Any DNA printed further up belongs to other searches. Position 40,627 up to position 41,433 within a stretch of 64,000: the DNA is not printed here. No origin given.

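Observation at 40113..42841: RNA-repair neighbourhood: ThpR (2H cyclic phosphodiesterase), an unknown 168-aa protein and RtcB ligase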

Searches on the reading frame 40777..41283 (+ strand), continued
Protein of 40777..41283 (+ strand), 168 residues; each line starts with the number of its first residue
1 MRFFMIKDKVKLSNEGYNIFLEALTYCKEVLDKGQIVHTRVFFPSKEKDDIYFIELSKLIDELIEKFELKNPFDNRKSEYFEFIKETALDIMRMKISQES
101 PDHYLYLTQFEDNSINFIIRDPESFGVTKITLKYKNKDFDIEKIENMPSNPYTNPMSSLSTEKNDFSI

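Call 34: search_protein_families(library=pfam, proteins=[L007:2-778:-, L006:1-519:+, L010:2-295:-, L011:1-672:+, L011:1183-1629:+, L015:3-485:-, L015:1199-1603:-, L016:3-482:-, L008:5059-5862:-, L014:8433-8867:-], max_evalue=0.01)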
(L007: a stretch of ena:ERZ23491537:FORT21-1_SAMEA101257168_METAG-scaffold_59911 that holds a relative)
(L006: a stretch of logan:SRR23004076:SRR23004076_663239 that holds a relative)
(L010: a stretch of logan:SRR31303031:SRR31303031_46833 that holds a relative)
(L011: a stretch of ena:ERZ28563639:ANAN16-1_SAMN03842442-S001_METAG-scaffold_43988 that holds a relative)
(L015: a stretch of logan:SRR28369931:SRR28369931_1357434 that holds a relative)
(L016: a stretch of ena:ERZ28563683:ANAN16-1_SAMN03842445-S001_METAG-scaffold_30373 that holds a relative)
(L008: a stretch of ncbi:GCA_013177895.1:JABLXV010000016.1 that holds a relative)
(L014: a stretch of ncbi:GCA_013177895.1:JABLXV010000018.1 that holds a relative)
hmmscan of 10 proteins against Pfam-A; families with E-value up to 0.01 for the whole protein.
L007:2-778:- (259 aa): 6 families
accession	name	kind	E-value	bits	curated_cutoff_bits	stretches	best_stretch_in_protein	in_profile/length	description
PF03446.21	NAD_binding_2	-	7.9e-52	175.9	21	1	25-182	2-159/161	NAD binding domain of 6-phosphogluconate dehydrogenase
PF14833.11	NAD_binding_11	-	6.9e-22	78.4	30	1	186-258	1-74/122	NAD-binding of NADP-dependent 3-hydroxyisobutyrate dehydrogenase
PF03807.23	F420_oxidored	-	1.5e-05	26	21.6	1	26-114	3-90/94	NADP oxidoreductase coenzyme F420-dependent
PF01488.26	Shikimate_DH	-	2.2e-05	25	24.3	1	28-118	18-114/138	Shikimate / quinate 5-dehydrogenase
PF02826.25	2-Hacid_dh_C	-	0.0011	18.8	25.1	1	25-96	39-109/178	D-isomer specific 2-hydroxyacid dehydrogenase, NAD binding domain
PF02737.24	3HCDH_N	-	0.0071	16.7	22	0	27-95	4-76/180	3-hydroxyacyl-CoA dehydrogenase, NAD binding domain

L006:1-519:+ (172 aa): 1 family
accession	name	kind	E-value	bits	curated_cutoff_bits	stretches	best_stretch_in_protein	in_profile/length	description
PF01966.28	HD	-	2.4e-07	31.5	22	1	21-101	52-115/116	HD domain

L010:2-295:- (98 aa): 0 families

L011:1-672:+ (223 aa): 2 families
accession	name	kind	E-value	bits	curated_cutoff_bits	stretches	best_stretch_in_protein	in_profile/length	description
PF10397.14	ADSL_C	-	3.5e-13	50.1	32.7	1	118-199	1-79/79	Adenylosuccinate lyase C-terminus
PF00206.25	Lyase_1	-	2e-07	31.2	27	1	4-51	261-310/312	Lyase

L011:1183-1629:+ (149 aa): 5 families
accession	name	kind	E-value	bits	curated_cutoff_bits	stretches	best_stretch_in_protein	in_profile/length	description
PF00117.34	GATase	-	3.5e-13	50.1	22.8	1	24-143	18-133/190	Glutamine amidotransferase class-I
PF04204.22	HTS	-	0.00072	19.1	27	1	43-135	97-188/298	Homoserine O-succinyltransferase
PF07685.20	GATase_3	-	0.0027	17.8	27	1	35-100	33-95/196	CobB/CobQ-like glutamine amidotransferase domain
PF07722.19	Peptidase_C26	-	0.0086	16.3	20.5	0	72-108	97-133/219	Peptidase C26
PF01965.30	DJ-1_PfpI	-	0.0098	16.2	26.6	0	43-95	60-109/165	DJ-1/PfpI family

L015:3-485:- (161 aa): 1 family
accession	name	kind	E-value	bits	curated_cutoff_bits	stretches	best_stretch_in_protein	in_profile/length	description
PF04055.27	Radical_SAM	-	1.1e-15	58.7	29.5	1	12-156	3-142/166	Radical SAM superfamily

L015:1199-1603:- (134 aa): 1 family
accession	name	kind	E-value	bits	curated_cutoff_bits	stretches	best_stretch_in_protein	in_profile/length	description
PF00144.29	Beta-lactamase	-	0.00026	20.7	27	1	17-106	217-305/329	Beta-lactamase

L016:3-482:- (160 aa): 2 families
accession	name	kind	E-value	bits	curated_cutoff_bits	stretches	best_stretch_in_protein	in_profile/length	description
PF00245.25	Alk_phosphatase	-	1.2e-14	54.6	24.4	1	1-99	261-353/423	Alkaline phosphatase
PF01676.23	Metalloenzyme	-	8.9e-05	22.5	24.3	1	6-71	156-217/252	Metalloenzyme superfamily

L008:5059-5862:- (267 aa): 2 families
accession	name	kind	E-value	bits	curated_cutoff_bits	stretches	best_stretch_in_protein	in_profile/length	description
PF08448.16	PAS_4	-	0.0029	18.3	23.1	1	209-263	51-104/110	PAS fold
PF13426.13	PAS_9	-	0.0038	17.9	27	1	194-265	36-102/103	PAS domain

L014:8433-8867:- (144 aa): 3 families
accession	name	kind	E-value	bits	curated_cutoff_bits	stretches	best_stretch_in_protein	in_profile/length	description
PF00583.31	Acetyltransf_1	-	6.1e-05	23.7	20.7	1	47-131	35-116/116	Acetyltransferase (GNAT) family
PF13673.13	Acetyltransf_10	-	0.00082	19.8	23.6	1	36-139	21-115/128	Acetyltransferase (GNAT) domain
PF13508.13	Acetyltransf_7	-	0.0047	17.7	27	1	46-132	4-83/84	Acetyltransferase (GNAT) domain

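Call 36: find_encoding_contigs(protein=P0011, flank=6000, max_places=3)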
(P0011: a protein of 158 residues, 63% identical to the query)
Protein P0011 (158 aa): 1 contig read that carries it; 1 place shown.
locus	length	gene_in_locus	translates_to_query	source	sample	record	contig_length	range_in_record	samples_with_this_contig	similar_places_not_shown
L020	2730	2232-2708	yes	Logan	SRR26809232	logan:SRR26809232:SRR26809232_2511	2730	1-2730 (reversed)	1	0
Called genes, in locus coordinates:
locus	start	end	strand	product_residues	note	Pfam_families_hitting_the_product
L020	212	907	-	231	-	PF00877:NLPC_P60 (weak), PF05257:CHAP (weak)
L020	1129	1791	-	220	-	PF10469:AKAP7_NLS, PF02834:LigT_PEase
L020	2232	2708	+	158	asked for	-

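Call 39: fold_search(model_id=the predicted structure, library=pdb)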
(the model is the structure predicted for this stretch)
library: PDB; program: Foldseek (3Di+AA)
matches with E <= 10: 508; with E <= 0.001: 0
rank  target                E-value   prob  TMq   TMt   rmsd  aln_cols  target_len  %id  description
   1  3l0w_A                1.3e-01  0.11  0.18  0.19  19.8       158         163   13  Structure of split monoubiquitinated PCNA with ubiquitin in position two (released 2010-03-23)
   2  1dnl                  2.0e-01  0.06  0.12  0.10  18.3       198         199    8  X-RAY STRUCTURE OF ESCHERICHIA COLI PYRIDOXINE 5'-PHOSPHATE OXIDASE COMPLEXED WITH FMN AT 1.8 ANGSTROM RESOLUTION (released 2000-01-05)
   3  6ymh_AAA              4.3e-01  0.09  0.18  0.19  14.3       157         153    9  X-ray structure of the K72I, Y129F, R133L, H199A quadruple mutant of PNP-oxidase from E. coli in complex with PLP (released 2021-04-28)
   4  6s5j                  5.1e-01  0.33  0.20  0.12   3.7        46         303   17  Strictosidine Synthase from Ophiorrhiza pumila in complex with (S)-1-Ethyl-2,3,4,9-tetrahydro-1H-beta-carboline (released 2020-04-08)
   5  6e49_C                5.1e-01  0.08  0.19  0.14  16.8       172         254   13  Pif1 peptide bound to PCNA trimer (released 2018-08-22)
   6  3mzk_A                5.7e-01  0.11  0.13  0.08  12.8        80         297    8  Sec13/Sec16 complex, S.cerevisiae (released 2010-08-18)
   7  5yxy_A                6.0e-01  0.10  0.15  0.08  12.5        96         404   22  Crystal structure of the HyhL-HypA complex (form I) (released 2018-06-20)
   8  1dt9                  6.0e-01  0.06  0.17  0.09  24.5       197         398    9  THE CRYSTAL STRUCTURE OF HUMAN EUKARYOTIC RELEASE FACTOR ERF1-MECHANISM OF STOP CODON RECOGNITION AND PEPTIDYL-TRNA HYDR (released 2000-02-02)
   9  5jne_H                6.4e-01  0.07  0.18  0.13  15.1       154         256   14  E2-SUMO-Siz1 E3-SUMO-PCNA complex (released 2016-08-10)
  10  4r80_A                6.8e-01  0.18  0.18  0.35   9.2        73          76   19  Crystal Structure of a De Novo Designed Beta Sheet Protein, Cystatin Fold, Northeast Structural Genomics Consortium (N (released 2014-09-24)
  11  6ylz                  6.8e-01  0.04  0.12  0.10  18.1       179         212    7  X-ray structure of the K72I,Y129F,R133L, H199A quadruple mutant of PNP-oxidase from E. coli (released 2021-04-14)
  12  7tid_G                7.6e-01  0.06  0.18  0.13  18.0       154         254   12  Structure of the yeast clamp loader (Replication Factor C RFC) bound to the sliding clamp (Proliferating Cell Nuclear  (released 2022-02-16)
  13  5kph_MODEL_1_A        8.1e-01  0.14  0.18  0.30   9.2        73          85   18  Solution NMR Structure of Denovo Beta Sheet Design Protein, Northeast Structural Genomics Consortium (NESG) Ta (released 2016-09-28)
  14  4ma0                  8.1e-01  0.04  0.16  0.09  14.8       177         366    9  The crystal structure of phosphoribosylaminoimidazole carboxylase ATPase subunit of Francisella tularensis subsp. tulare (released 2013-08-28)
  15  3gpn                  8.6e-01  0.06  0.18  0.13  18.1       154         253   12  Structure of the non-trimeric form of the E113G PCNA mutant protein (released 2009-06-16)
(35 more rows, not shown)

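Call 42: find_related_loci(query=A3, collection=metagenome_contigs, flank=6000)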
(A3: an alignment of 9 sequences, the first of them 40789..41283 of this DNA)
Query A3 (164 aa) in metagenome_contigs; peptide patterns used: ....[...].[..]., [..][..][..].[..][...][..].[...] (x = any residue, [..] = any of these).
600 stretches matched a pattern, but none encodes a relative of the query by tblastn (E <= 1e-3).
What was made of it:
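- Tried and rejected: The metagenome scan with alignment A3 found nothing (call 42).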

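Call 49: search_solved_structures(query=A2, max_evalue=10)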
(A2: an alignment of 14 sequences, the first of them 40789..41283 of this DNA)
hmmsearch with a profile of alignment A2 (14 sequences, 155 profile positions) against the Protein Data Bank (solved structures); distinct sequences matched with E-value up to 10: 2.
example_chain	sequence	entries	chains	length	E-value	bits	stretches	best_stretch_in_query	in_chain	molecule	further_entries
9eyh_A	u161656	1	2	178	0.95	12.5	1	17-55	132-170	Ubiquitin-conjugating enzyme E2 6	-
9en5_A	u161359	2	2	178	0.98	12.5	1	17-55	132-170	Ubiquitin-conjugating enzyme E2 6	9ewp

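Call 50: search_protein_families(library=pfam, alignment_id=A2, max_evalue=1)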
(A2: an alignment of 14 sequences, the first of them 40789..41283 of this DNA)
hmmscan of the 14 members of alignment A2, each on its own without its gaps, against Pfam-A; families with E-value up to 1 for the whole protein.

A. member 1, window:40789-41283:+ (164 aa): 1 family
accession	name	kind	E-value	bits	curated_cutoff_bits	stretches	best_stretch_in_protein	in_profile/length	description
PF10517.14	DM13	-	0.18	12.9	25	1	78-143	14-81/105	Electron transfer DM13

B. families by the number of members that match (of 14 scanned): 8 families
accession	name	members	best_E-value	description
PF13333.12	rve_2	1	0.0021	Integrase core domain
PF16407.11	PKD_2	1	0.019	PKD-like family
PF00618.25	RasGEF_N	1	0.026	RasGEF N-terminal motif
PF23205.1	DUF7063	1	0.079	Domain of unknown function (DUF7063)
PF25223.1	DUF7841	1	0.11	Domain of unknown function (DUF7841)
PF10517.14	DM13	1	0.18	Electron transfer DM13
PF18290.7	Nudix_hydro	1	0.18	Nudix hydrolase domain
PF22255.2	Gp44-like_2nd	1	0.21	Baseplate hub protein gp44-like, second domain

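Call 62: search_protein_families(library=phrogs, proteins=[window:40789-41283:+, P0013, P0014, P0015, P0019, P0021, P0022], max_evalue=0.1)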
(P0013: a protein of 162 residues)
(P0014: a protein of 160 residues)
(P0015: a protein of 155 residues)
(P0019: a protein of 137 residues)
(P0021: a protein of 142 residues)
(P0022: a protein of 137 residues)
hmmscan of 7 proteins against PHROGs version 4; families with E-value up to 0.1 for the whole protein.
window:40789-41283:+ (164 aa): 1 family
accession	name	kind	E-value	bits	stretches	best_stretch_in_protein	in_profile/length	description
phrog_21217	-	unknown function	0.02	15.6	1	116-162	40-82/189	-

P0013 (162 aa): 0 families

P0014 (160 aa): 0 families

P0015 (155 aa): 1 family
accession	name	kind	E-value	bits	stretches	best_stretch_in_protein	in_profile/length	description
phrog_38873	-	unknown function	0.092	13.9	0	104-120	21-37/67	-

P0019 (137 aa): 0 families

P0021 (142 aa): 0 families

P0022 (137 aa): 0 families

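Call 63: search_dna_similar(query=window:40789-41283:+, collection=plasmids, mode=protein, max_evalue=0.01)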
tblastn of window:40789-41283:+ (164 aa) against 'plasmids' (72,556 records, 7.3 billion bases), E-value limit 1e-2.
No match.

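Call 64: search_dna_similar(query=window:40789-41283:+, collection=phages, mode=protein, max_evalue=0.01)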
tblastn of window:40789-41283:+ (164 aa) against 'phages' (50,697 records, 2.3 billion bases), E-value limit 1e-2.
No match.
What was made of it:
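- On Known anti-phage defence or toxin-antitoxin systems: PHROGs, plasmid and phage searches are negative (calls 62-64).
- No PHROG, phage or plasmid match to UNK (calls 62-64).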

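Call 71: predict_structure(alignment_id=A2)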
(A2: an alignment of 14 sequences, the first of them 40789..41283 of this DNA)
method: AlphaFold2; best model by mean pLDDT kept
length: 164 residues; sequences in the alignment: 14
mean_pLDDT: 83.5   pTM: 0.79
mean pLDDT of the five models: 83.5, 83.5, 83.4, 82.9, 82.6
residues with pLDDT >= 90: 90; 70-90: 44; 50-70: 21; < 50: 9
segments of 3 or more residues with pLDDT < 50: 156-164
pLDDT, mean of each block of 10 residues (from residue 1): 79 94 95 95 90 91 71 78 90 91 92 92 90 91 68 50 30
secondary structure, 60 per line:
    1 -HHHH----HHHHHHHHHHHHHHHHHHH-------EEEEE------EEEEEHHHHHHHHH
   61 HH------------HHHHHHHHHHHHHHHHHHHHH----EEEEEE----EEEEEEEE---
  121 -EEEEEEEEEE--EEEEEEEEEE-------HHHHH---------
elements in order: H2-5 H10-28 E36-40 E47-51 H52-62 H75-95 E100-105 E110-117 E122-131 E134-143 H151-155

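Call 75: fold_search(model_id=the predicted structure, library=viral)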
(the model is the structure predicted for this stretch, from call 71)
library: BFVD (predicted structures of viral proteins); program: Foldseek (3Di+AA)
matches with E <= 10: 972; with E <= 0.001: 0
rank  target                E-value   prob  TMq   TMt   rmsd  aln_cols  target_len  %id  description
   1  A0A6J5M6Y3            8.7e-02  0.92  0.25  0.18   6.9        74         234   12  Uncharacterized protein [uncultured Caudovirales phage]
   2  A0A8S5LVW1            1.2e-01  0.15  0.20  0.08  24.8       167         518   12  Uncharacterized protein [Siphoviridae sp. ctkzC12]
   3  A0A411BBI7            1.3e-01  0.63  0.23  0.44  10.4        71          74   10  (no name in the UniProt tables at hand)
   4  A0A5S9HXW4            1.4e-01  0.35  0.23  0.24   8.6       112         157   19  Uncharacterized protein [Tenacibaculum phage PTm5]
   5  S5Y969                1.6e-01  0.87  0.48  0.39   6.1       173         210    9  Uncharacterized protein [Mycobacterium phage Catdawg]
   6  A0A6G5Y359            1.7e-01  0.13  0.18  0.19  16.9       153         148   13  (no name in the UniProt tables at hand)
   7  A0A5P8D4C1            1.8e-01  0.18  0.21  0.32  14.1       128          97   11  Uncharacterized protein [Pectobacterium phage Wc4]
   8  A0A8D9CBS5            1.8e-01  0.10  0.16  0.19  18.1       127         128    9  Uncharacterized protein [uncultured marine phage]
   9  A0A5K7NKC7            2.0e-01  0.60  0.20  0.44   8.1        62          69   16  Uncharacterized protein [Rothia phage Spartoi]
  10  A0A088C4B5            2.0e-01  0.28  0.18  0.31   4.9        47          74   13  (no name in the UniProt tables at hand)
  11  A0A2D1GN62            2.2e-01  0.35  0.24  0.35  12.0       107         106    7  (no name in the UniProt tables at hand)
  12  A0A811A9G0            2.2e-01  0.16  0.21  0.13  15.0       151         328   12  (no name in the UniProt tables at hand)
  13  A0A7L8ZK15            2.5e-01  0.18  0.18  0.28  26.1        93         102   13  (no name in the UniProt tables at hand)
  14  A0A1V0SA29            2.6e-01  0.38  0.26  0.41  10.6       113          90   17  Uncharacterized protein [Catovirus CTV1]
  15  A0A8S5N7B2            2.6e-01  0.11  0.19  0.19  11.9       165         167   12  Uncharacterized protein [Myoviridae sp. ctlHW5]
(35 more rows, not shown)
